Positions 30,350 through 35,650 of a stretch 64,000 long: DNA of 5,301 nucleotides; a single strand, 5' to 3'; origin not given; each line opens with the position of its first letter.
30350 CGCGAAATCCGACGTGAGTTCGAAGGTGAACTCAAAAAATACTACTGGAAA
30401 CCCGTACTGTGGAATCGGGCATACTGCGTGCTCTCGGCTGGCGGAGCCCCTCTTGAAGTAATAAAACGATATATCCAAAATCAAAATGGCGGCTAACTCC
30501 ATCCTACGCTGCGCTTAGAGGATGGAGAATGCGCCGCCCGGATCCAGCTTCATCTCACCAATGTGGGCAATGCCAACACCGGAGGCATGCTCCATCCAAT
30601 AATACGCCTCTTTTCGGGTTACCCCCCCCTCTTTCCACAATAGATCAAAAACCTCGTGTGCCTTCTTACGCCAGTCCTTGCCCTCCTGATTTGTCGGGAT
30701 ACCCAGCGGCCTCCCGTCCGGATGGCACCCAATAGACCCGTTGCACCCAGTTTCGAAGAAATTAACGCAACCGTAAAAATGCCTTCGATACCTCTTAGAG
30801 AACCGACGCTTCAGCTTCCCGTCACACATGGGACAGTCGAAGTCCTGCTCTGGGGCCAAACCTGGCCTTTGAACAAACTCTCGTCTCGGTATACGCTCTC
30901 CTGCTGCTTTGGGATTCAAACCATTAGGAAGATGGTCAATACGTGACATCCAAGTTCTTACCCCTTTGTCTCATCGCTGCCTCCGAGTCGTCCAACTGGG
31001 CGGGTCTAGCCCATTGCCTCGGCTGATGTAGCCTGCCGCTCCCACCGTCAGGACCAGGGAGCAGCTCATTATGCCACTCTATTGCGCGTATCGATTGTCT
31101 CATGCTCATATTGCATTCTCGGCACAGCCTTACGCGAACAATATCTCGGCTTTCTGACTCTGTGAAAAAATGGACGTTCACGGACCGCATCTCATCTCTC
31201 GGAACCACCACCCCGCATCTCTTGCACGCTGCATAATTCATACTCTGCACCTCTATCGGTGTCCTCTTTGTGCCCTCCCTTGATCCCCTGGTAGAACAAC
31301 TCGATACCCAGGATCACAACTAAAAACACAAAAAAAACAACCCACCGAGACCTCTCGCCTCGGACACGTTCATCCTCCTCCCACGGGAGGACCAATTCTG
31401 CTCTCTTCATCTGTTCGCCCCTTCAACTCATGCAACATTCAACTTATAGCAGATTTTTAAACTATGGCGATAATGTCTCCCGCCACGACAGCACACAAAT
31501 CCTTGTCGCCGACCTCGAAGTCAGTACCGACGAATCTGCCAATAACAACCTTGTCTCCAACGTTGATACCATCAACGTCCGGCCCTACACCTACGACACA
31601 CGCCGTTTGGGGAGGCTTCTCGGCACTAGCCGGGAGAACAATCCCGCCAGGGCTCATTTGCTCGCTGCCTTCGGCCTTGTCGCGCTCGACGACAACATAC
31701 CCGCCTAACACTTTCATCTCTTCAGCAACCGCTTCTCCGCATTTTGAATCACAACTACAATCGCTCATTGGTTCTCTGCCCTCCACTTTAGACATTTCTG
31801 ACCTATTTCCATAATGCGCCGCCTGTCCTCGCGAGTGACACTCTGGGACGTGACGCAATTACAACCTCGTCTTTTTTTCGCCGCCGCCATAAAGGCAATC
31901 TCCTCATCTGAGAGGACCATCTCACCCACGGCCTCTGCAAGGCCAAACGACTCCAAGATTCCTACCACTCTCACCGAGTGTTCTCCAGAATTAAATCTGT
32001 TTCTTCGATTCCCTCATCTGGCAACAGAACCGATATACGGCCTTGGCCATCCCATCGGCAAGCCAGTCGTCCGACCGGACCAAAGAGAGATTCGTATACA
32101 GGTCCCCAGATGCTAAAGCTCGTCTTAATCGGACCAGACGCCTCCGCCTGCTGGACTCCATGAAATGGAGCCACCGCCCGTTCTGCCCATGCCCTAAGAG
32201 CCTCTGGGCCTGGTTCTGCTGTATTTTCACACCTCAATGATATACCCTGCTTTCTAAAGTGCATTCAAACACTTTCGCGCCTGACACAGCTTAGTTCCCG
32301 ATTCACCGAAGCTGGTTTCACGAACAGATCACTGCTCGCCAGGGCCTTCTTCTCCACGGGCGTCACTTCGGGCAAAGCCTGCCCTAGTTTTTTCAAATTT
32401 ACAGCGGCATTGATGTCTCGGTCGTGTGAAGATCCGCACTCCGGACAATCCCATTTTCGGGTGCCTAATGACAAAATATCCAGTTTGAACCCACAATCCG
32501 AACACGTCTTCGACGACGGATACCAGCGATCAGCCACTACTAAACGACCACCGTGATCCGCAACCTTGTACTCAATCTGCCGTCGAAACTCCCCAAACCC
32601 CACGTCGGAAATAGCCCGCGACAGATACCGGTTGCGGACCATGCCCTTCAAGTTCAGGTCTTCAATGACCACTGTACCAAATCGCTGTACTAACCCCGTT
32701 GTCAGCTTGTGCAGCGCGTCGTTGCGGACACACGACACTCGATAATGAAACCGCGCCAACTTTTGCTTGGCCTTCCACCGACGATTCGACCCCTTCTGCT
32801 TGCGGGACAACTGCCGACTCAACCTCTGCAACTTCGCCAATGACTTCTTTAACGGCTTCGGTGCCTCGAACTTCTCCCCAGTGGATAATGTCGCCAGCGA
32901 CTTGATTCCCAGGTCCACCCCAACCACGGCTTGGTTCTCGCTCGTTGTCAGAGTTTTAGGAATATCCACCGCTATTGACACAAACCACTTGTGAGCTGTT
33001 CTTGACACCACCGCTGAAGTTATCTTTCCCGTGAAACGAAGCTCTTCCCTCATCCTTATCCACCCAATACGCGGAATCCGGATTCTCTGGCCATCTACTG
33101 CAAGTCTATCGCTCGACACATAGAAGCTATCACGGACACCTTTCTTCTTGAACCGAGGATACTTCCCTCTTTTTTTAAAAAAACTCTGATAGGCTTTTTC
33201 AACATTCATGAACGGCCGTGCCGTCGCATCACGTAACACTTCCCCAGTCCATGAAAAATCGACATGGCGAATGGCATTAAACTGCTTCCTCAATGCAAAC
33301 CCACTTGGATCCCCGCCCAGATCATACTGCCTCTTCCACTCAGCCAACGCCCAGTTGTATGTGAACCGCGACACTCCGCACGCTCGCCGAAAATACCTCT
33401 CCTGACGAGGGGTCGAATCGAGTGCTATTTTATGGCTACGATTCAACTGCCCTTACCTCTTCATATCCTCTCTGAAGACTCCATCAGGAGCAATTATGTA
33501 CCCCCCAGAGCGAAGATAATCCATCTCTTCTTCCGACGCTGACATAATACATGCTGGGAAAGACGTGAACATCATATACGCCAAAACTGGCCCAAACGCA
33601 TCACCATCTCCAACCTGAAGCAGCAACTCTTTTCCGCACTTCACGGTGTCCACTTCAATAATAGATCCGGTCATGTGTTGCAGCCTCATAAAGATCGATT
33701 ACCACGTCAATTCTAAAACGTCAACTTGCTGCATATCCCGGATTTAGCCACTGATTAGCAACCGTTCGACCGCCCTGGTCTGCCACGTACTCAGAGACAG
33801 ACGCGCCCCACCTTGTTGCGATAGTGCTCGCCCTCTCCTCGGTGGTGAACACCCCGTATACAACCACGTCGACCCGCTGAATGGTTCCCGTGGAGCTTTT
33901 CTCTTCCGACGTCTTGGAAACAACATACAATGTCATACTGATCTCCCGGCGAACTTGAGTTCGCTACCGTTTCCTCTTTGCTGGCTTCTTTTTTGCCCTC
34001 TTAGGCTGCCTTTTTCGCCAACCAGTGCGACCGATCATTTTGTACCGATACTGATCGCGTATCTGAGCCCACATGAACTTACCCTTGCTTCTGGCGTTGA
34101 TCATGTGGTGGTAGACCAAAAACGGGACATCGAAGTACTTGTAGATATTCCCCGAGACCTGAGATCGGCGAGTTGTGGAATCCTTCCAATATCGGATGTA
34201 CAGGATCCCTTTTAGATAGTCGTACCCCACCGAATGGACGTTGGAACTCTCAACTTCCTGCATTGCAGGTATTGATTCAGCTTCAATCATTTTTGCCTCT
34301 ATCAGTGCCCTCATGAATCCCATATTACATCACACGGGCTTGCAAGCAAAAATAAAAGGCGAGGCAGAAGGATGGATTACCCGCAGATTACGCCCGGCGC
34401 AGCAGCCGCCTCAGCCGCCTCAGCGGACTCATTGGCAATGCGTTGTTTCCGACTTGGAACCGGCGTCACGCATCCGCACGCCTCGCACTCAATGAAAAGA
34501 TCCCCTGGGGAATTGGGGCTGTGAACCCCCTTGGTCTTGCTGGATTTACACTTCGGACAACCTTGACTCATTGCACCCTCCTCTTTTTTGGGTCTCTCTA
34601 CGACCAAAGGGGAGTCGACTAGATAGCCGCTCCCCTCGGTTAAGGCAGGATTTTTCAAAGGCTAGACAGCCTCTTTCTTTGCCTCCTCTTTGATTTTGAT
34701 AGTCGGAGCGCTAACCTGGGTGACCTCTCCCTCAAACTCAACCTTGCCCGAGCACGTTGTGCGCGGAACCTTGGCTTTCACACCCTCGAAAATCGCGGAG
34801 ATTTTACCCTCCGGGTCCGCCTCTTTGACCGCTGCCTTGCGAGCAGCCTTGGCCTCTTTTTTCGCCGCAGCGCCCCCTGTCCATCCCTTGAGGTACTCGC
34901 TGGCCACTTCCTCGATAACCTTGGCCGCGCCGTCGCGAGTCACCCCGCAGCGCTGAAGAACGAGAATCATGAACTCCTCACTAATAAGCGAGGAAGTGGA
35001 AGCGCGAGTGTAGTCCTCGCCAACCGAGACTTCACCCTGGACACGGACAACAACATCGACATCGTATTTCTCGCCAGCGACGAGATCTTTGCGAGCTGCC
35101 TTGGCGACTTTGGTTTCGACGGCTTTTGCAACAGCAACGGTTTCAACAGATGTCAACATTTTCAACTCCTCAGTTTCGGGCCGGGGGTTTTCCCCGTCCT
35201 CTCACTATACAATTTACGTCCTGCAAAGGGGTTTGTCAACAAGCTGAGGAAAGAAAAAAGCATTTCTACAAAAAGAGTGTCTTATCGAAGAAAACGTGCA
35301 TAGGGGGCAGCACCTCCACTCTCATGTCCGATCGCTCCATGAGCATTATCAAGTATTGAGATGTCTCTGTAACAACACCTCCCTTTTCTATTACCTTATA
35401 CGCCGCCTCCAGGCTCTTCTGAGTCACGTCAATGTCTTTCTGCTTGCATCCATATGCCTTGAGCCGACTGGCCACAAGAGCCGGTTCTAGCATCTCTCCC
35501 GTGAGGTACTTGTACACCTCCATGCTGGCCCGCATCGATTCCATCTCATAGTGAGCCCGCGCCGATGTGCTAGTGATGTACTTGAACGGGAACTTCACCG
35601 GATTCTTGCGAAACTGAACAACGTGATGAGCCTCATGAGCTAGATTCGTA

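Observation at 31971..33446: Second, divergent solo TnpB packed into the operon with no room for a left end; downstream ORF may be its omega RNA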

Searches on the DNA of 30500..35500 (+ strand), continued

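Call 41: search_with_rna_model(model_id=R1, sources=[L039, L040, L041, L042, L043, L044, L045, L046, L047, L048, L049, L050, L051, L052, L053, L054, L055, L056, L057, L058, L059, L060, L061, L062, L063, L064, L065, L066, L067, L068, L069, L070, L071, L072, L073, L074, L075, L076, L077, L078, L079, L080, L081, L082, L083, L084, L085, L086, L087, L088, L089, L090, L091, L092, L093, L094, L095, L096, L097, L098, L099, L100, L101, L102, L103, L104, L105, L106, L107, L108, L109, L110, L111, L112, L113, L114, L115, L116, L117, L118], max_evalue=0.01, make_alignment=true)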
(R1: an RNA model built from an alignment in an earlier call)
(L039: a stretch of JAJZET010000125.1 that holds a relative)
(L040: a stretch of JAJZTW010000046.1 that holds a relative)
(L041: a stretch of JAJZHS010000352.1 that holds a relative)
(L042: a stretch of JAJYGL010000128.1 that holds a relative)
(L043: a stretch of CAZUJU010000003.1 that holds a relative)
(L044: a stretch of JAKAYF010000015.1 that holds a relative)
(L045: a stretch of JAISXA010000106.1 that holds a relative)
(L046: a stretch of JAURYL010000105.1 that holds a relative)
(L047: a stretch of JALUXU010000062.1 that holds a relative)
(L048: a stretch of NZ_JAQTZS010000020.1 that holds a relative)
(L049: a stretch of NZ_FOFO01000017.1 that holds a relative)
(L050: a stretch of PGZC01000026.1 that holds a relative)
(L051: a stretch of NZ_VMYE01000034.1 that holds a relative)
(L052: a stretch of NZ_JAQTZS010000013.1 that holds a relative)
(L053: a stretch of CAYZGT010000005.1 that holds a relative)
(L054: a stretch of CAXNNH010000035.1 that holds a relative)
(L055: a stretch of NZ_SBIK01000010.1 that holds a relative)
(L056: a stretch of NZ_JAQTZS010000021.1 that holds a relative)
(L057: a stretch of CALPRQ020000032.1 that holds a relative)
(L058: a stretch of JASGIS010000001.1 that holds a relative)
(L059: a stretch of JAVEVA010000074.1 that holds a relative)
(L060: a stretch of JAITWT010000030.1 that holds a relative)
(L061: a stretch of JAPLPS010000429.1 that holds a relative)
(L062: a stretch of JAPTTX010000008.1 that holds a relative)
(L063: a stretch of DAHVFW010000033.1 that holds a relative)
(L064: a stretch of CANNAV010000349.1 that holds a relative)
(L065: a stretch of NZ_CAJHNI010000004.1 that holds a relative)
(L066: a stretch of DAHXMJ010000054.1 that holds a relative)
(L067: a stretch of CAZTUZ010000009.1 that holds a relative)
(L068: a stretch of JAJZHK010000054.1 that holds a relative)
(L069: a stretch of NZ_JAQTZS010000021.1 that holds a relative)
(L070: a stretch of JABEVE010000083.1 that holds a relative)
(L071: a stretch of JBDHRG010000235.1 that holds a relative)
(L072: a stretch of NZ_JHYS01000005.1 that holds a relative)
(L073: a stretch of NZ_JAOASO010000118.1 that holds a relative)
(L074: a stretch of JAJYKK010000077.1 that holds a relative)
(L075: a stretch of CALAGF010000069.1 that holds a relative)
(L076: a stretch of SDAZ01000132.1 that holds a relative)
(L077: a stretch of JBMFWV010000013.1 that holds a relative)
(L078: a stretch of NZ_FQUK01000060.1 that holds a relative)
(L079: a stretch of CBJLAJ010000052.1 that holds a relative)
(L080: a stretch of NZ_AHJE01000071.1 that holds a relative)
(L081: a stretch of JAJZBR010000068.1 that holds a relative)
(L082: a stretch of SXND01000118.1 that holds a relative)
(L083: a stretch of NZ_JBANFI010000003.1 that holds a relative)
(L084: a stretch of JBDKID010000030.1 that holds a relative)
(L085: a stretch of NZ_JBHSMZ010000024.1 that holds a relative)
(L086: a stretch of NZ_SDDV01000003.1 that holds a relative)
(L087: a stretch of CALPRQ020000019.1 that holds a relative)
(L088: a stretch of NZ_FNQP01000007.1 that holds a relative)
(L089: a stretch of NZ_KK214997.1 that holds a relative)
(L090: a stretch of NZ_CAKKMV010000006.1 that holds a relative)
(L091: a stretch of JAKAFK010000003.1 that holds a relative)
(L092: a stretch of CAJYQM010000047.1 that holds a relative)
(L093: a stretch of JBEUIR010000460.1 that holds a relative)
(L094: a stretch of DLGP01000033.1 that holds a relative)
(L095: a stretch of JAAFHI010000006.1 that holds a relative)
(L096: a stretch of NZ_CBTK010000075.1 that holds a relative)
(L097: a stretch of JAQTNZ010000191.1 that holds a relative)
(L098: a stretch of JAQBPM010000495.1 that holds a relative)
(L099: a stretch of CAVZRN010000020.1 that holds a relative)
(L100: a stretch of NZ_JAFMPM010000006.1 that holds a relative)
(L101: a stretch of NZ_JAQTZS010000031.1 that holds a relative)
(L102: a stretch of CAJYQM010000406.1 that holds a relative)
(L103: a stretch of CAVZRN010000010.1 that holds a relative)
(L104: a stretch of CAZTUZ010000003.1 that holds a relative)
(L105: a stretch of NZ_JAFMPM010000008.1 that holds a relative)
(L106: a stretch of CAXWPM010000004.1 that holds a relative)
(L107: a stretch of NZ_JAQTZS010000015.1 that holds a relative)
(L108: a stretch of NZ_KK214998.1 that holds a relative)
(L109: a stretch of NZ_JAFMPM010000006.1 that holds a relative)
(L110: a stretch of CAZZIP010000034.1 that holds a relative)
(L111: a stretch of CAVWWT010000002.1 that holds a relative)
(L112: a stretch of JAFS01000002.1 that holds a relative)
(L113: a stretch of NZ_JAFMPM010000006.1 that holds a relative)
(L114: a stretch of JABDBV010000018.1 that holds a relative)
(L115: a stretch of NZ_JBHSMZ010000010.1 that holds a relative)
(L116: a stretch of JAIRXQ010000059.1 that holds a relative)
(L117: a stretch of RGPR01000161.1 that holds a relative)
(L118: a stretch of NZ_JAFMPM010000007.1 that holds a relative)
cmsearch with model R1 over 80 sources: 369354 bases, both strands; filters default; matches with E-value up to 0.01: 78.
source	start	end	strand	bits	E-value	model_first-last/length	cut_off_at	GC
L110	3097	3246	+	75.8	4.7e-19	1-147/147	no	0.55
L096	1635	1773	+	71.3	9.1e-18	1-147/147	no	0.57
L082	3045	3180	+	71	1.1e-17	1-147/147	no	0.6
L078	1843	1985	+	71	1.1e-17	1-147/147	no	0.56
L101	3072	3214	+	68.3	6.3e-17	1-147/147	no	0.57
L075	3069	3217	+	68.3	6.6e-17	1-147/147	no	0.53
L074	3070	3217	+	66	3e-16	1-147/147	no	0.56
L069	3071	3214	+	65.3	4.8e-16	1-147/147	no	0.57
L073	3069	3216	+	64.7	6.9e-16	1-147/147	no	0.6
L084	3076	3224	+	64.7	7e-16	1-147/147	no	0.5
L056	3071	3214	+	64.6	7.3e-16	1-147/147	no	0.53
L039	3078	3225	+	64.4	8.2e-16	1-147/147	no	0.55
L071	2750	2895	+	64.3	9.1e-16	1-147/147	no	0.52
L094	3074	3217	+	63.9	1.2e-15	1-147/147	no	0.58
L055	3072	3214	+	63.2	1.8e-15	1-147/147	no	0.57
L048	3071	3216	+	63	2.1e-15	1-147/147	no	0.54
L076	1726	1856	+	62.7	2.5e-15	1-147/147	no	0.58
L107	3122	3265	+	62.3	3.4e-15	1-147/147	no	0.58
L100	3076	3224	+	62.3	3.4e-15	1-147/147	no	0.5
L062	3057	3183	+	62.1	3.9e-15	1-147/147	no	0.6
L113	3102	3248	+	62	4.2e-15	1-147/147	no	0.52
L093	1589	1735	+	61.7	4.9e-15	1-147/147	no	0.52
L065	3069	3198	+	61.5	5.8e-15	1-147/147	no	0.62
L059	3078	3225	+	61.3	6.4e-15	1-147/147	no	0.57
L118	3102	3248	+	61.2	6.8e-15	1-147/147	no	0.52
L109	3102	3248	+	60.7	9.5e-15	1-147/147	no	0.53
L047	1598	1743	+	60.6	1e-14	1-147/147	no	0.59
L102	3075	3224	+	60.1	1.5e-14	1-147/147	no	0.56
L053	3108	3256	+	60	1.5e-14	1-147/147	no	0.5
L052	3119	3257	+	60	1.6e-14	1-147/147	no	0.54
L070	3069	3198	+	60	1.6e-14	1-147/147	no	0.6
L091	3071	3214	+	59.8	1.8e-14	1-147/147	no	0.58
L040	3078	3225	+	59.7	1.9e-14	1-147/147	no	0.59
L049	3071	3217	+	59.6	1.9e-14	1-147/147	no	0.58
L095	3078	3217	+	59.5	2.1e-14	1-147/147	no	0.59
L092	3075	3224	+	59.2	2.7e-14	1-147/147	no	0.55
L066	3069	3199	+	58.8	3.5e-14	1-147/147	no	0.6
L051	3069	3198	+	58.3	4.6e-14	1-147/147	no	0.59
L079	3071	3206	+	58.2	4.9e-14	1-147/147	no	0.59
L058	3069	3212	+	57.9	6.2e-14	1-147/147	no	0.55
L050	3071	3218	+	57.7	7e-14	1-147/147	no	0.59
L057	3069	3206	+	56.8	1.3e-13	1-147/147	no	0.57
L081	3084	3229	+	56.6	1.5e-13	1-147/147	no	0.55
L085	3069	3221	+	56.2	1.8e-13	1-147/147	no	0.59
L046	3071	3215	+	56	2.1e-13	1-147/147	no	0.54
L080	3074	3219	+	55.8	2.4e-13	1-147/147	no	0.57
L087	3072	3221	+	55.2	3.8e-13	1-147/147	no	0.55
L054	3069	3215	+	54.9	4.4e-13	1-147/147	no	0.56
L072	3069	3216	+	54.8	4.7e-13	1-147/147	no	0.53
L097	3075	3221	+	54.7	4.9e-13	1-147/147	no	0.49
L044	3072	3215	+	54.7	5.2e-13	1-147/147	no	0.56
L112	3069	3214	+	54.6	5.4e-13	1-147/147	no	0.58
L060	1751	1898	+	54.3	6.8e-13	1-147/147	no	0.56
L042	1750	1890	+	54.2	7.1e-13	1-147/147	no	0.56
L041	1960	2107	+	54.1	7.3e-13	1-147/147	no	0.56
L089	3078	3232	+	52.9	1.7e-12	1-147/147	no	0.54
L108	3078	3222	+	52.6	2.1e-12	1-147/147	no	0.54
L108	4030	4174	+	52.6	2.1e-12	1-147/147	no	0.54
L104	3096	3221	+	52.2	2.6e-12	1-147/147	no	0.53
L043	3069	3215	+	52.2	2.7e-12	1-147/147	no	0.55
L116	3072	3204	+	52.1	2.8e-12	1-147/147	no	0.59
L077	1448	1574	+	52.1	2.8e-12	1-147/147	no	0.59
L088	3102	3227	+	52.1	2.8e-12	1-147/147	no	0.54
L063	1209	1347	+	51.4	4.4e-12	1-147/147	no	0.55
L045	1776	1842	+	51.3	4.8e-12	33-97/147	no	0.64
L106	3075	3221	+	51.1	5.4e-12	1-147/147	no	0.55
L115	3077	3227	+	50.4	8.4e-12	1-147/147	no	0.6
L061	3081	3225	+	49.9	1.2e-11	1-147/147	no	0.51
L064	1752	1896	+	49.7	1.3e-11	1-147/147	no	0.53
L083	3075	3216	+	49.1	2e-11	1-147/147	no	0.54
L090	3076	3201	+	48.4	3.2e-11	1-147/147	no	0.56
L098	2578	2644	+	47.8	4.9e-11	33-97/147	no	0.67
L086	3068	3215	+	44.7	3.8e-10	1-147/147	no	0.54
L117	1682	1839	+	39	1.6e-08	1-147/147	no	0.48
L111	3066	3219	+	37.1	5.5e-08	1-147/147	no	0.45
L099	3067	3211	+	25.5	0.00011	1-147/147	no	0.51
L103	3067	3190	+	23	0.00059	1-147/147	no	0.51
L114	3061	3199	+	19.6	0.0055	1-147/147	no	0.45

Alignment A5: 78 matches aligned to the model, 252 columns, each read 5' to 3' on its own strand. Consensus structure (alignment columns), stored with it:
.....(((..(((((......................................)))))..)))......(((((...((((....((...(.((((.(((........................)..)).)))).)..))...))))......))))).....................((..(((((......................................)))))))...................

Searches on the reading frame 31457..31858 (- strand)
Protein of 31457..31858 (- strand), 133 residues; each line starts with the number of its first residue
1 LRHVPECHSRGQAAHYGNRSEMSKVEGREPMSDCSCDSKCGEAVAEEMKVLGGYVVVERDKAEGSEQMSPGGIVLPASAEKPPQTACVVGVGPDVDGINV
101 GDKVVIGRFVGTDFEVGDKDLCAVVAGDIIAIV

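Call 4: search_protein_families(library=pfam, proteins=[window:31457-31858:-], max_evalue=0.01)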
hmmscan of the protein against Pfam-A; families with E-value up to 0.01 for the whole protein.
window:31457-31858:- (133 aa): 1 family
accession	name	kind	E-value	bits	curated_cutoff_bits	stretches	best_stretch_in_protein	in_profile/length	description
PF00166.26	Cpn10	-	5.4e-14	52.4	21.1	1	48-133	2-93/93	Chaperonin 10 Kd subunit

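Call 7: search_protein_families(library=phrogs, proteins=[window:31457-31858:-], max_evalue=0.001)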
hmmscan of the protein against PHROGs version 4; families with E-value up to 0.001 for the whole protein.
window:31457-31858:- (133 aa): 2 families
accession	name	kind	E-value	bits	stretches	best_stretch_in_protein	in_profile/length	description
phrog_3188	-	other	3.1e-14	53.5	1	47-133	2-94/96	co-chaperonin GroES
phrog_931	-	head and packaging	1.8e-08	35.2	1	47-106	5-68/109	head morphogenesis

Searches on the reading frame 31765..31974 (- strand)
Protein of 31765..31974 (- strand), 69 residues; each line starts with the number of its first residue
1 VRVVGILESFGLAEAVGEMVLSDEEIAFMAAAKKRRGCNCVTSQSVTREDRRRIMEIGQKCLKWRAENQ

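Call 4: search_protein_families(library=pfam, proteins=[window:31765-31974:-], max_evalue=0.01)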
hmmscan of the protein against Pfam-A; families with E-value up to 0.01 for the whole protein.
window:31765-31974:- (69 aa): 0 families

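Call 7: search_protein_families(library=phrogs, proteins=[window:31765-31974:-], max_evalue=0.001)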
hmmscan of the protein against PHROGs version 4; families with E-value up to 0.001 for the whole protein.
window:31765-31974:- (69 aa): 0 families

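Call 49: find_encoding_contigs(protein=window:31765-31974:-, flank=3000, max_places=8)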
Protein window:31765-31974:- (69 aa): 11 contigs read that carry it; 3 places shown.
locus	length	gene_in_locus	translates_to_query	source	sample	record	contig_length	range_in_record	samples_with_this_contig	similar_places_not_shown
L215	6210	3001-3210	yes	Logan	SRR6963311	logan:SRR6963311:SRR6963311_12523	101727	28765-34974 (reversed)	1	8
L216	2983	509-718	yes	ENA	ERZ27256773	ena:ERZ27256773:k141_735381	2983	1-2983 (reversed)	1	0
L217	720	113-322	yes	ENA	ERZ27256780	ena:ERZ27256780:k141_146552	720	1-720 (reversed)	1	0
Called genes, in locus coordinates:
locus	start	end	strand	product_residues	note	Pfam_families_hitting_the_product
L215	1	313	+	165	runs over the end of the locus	-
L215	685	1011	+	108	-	PF13619:KTSC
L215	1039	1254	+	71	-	-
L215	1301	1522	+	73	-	-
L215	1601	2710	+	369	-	PF01385:OrfB_IS605, PF07282:Cas12f1-like_TNB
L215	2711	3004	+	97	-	-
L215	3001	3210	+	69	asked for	-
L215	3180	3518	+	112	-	PF00166:Cpn10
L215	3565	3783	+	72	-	-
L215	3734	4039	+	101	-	-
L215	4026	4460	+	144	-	PF11672:DUF3268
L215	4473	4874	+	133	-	-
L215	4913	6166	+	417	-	PF12323:HTH_OrfB_IS605, PF01385:OrfB_IS605, PF07282:Cas12f1-like_TNB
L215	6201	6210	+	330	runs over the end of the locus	-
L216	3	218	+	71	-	?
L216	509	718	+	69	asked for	-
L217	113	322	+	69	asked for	-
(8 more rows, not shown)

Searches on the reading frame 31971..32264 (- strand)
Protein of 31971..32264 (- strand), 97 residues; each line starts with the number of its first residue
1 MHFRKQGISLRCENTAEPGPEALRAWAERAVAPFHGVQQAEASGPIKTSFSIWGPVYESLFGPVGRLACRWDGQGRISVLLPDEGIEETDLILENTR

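Call 4: search_protein_families(library=pfam, proteins=[window:31971-32264:-], max_evalue=0.01)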
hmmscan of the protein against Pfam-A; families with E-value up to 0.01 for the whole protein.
window:31971-32264:- (97 aa): 0 families

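Call 7: search_protein_families(library=phrogs, proteins=[window:31971-32264:-], max_evalue=0.001)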
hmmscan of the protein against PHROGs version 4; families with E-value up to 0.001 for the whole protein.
window:31971-32264:- (97 aa): 0 families

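Call 44: find_homologous_proteins(query=window:31971-32264:-, max_evalue=0.001)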
Query window:31971-32264:- (97 aa): 1 proteins with E <= 0.001 among 4 candidates.
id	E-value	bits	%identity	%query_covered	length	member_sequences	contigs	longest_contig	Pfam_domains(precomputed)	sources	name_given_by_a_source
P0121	4.7e-60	218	100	100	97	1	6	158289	-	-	-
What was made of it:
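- Tried and rejected: The word-indexed search returned only the query itself (call 44).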
